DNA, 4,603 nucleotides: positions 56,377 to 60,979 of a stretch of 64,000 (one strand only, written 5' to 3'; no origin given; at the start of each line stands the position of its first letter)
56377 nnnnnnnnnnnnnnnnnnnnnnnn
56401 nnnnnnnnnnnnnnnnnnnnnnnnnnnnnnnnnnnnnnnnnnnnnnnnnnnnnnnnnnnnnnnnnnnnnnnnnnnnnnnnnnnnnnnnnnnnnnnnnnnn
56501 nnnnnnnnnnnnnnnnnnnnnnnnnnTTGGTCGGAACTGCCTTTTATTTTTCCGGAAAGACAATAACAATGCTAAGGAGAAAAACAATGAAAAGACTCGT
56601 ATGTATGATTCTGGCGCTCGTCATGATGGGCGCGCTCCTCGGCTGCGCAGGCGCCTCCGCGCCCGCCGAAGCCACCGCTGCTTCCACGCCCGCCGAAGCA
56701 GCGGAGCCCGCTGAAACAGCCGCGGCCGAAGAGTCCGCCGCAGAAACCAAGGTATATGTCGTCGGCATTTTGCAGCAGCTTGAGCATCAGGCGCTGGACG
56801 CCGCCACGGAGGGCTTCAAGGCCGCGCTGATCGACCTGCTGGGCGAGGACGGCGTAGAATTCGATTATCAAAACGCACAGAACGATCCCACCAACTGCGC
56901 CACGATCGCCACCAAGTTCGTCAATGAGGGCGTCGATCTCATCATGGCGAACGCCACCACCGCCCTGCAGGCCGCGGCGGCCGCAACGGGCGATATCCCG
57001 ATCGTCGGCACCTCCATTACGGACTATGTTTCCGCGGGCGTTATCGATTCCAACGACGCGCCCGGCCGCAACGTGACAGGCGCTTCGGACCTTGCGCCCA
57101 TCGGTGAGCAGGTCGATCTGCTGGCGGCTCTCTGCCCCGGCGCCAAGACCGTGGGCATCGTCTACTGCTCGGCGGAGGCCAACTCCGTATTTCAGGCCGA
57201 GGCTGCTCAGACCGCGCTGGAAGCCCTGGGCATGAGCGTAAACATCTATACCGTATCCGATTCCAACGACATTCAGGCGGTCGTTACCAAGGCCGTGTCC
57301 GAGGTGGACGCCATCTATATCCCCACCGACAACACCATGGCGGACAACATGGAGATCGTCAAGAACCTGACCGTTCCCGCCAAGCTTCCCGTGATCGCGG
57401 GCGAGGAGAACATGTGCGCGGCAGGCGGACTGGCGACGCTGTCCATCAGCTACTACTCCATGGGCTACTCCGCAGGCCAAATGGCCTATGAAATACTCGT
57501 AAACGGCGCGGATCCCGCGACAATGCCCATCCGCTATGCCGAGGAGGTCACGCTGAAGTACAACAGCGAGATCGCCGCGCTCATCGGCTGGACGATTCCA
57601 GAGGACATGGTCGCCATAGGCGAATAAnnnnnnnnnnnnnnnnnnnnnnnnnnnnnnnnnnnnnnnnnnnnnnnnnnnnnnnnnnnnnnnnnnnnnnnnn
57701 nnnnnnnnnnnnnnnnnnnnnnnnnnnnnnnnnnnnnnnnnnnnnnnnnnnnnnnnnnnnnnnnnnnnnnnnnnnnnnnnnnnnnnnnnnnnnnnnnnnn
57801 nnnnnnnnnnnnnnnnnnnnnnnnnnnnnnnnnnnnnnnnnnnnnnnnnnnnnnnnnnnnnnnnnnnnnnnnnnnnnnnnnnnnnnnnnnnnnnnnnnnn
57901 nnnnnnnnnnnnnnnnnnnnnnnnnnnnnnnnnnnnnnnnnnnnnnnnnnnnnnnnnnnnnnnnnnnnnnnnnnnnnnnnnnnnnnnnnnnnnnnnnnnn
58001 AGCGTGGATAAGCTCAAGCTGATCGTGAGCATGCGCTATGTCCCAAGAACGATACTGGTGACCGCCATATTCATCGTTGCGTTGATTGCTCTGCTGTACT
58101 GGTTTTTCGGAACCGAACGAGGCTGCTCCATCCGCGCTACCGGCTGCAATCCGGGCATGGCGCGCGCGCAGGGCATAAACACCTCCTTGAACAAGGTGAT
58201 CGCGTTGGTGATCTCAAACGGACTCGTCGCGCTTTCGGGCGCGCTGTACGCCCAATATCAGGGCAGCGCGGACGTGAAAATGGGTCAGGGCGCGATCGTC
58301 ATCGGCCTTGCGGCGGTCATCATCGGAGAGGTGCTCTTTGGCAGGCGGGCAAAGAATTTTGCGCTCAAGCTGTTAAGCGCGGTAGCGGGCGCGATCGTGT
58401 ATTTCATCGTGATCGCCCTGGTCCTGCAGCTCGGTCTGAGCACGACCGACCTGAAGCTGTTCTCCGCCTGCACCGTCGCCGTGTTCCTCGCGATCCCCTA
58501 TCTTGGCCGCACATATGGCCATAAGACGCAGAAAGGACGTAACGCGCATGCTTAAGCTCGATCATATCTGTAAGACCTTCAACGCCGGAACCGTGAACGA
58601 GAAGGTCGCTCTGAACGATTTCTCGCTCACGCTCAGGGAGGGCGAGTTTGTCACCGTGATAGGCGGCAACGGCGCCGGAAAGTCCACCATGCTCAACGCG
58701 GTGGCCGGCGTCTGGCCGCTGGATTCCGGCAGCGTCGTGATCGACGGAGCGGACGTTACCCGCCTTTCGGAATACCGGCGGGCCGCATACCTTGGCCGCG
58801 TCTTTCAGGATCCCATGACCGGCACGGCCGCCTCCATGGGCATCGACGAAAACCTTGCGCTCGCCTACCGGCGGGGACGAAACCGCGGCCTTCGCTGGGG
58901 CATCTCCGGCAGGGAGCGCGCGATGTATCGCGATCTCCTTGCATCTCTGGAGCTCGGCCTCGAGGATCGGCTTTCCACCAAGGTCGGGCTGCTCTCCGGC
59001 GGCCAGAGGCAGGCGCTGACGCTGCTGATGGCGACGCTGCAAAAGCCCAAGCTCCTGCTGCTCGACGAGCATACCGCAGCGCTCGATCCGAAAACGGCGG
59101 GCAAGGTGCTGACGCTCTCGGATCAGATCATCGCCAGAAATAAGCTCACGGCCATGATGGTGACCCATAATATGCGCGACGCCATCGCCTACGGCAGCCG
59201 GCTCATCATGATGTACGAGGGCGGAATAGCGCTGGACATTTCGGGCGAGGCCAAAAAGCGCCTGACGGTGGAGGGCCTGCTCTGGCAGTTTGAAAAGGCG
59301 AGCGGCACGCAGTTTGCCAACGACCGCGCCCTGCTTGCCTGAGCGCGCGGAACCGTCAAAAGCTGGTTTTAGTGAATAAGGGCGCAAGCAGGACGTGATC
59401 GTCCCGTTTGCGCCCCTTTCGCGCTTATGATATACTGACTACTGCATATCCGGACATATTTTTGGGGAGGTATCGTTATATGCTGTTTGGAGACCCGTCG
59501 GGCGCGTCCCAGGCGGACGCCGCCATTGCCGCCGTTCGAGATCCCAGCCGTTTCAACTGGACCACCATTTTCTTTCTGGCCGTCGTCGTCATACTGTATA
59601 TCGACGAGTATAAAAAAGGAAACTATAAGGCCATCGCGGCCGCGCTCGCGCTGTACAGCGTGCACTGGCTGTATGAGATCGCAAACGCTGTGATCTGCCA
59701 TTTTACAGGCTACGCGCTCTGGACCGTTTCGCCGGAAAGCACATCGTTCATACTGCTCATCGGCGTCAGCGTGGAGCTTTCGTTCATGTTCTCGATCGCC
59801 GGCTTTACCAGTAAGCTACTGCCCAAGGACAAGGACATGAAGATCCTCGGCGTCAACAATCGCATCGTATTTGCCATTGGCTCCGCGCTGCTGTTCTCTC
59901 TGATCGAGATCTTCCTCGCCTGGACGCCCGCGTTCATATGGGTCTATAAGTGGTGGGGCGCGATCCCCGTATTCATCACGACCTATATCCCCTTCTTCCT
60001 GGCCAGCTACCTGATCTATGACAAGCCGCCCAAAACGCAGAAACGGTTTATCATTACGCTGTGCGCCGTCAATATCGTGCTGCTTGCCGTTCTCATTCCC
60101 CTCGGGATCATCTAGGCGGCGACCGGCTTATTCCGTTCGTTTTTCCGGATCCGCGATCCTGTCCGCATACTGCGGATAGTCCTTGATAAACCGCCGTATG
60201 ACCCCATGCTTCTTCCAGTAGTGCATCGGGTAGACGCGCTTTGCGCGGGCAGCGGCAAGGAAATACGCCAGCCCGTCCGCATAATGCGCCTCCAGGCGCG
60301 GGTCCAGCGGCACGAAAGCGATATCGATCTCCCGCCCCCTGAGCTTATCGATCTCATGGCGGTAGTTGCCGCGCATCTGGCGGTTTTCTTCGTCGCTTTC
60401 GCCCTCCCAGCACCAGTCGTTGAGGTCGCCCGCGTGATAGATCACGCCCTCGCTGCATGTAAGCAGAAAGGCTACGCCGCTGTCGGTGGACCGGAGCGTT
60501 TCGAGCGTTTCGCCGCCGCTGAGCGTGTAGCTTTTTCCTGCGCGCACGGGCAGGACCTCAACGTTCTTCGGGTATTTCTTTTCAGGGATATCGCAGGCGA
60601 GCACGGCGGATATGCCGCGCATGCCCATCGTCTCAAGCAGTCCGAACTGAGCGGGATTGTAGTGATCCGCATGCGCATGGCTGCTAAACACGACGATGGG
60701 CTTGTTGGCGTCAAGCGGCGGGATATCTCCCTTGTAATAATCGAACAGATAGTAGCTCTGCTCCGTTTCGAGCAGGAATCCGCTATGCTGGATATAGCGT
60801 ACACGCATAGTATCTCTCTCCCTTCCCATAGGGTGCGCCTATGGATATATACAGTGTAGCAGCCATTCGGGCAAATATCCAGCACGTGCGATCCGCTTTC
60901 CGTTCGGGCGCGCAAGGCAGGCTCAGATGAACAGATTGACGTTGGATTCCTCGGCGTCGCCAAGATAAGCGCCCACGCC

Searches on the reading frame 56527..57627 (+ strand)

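Call 40: search_protein_families(library=pfam, proteins=[window:56527-57627:+], max_evalue=0.0001)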
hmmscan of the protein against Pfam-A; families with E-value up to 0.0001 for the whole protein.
window:56527-57627:+ (366 aa): 1 family
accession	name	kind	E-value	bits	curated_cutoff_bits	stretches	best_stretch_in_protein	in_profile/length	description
PF04392.18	ABC_sub_bind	-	9.1e-70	235.6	25.9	1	79-362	2-286/293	ABC transporter substrate binding protein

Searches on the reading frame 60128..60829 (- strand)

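Call 41: search_protein_families(library=pfam, proteins=[window:60128-60829:-], max_evalue=0.0001)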
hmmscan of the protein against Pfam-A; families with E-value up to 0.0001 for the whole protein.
window:60128-60829:- (233 aa): 1 family
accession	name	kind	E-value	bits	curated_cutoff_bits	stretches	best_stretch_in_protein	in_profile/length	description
PF13483.12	Lactamase_B_3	-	6.2e-08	33.2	24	1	9-137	1-112/160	Beta-lactamase superfamily domain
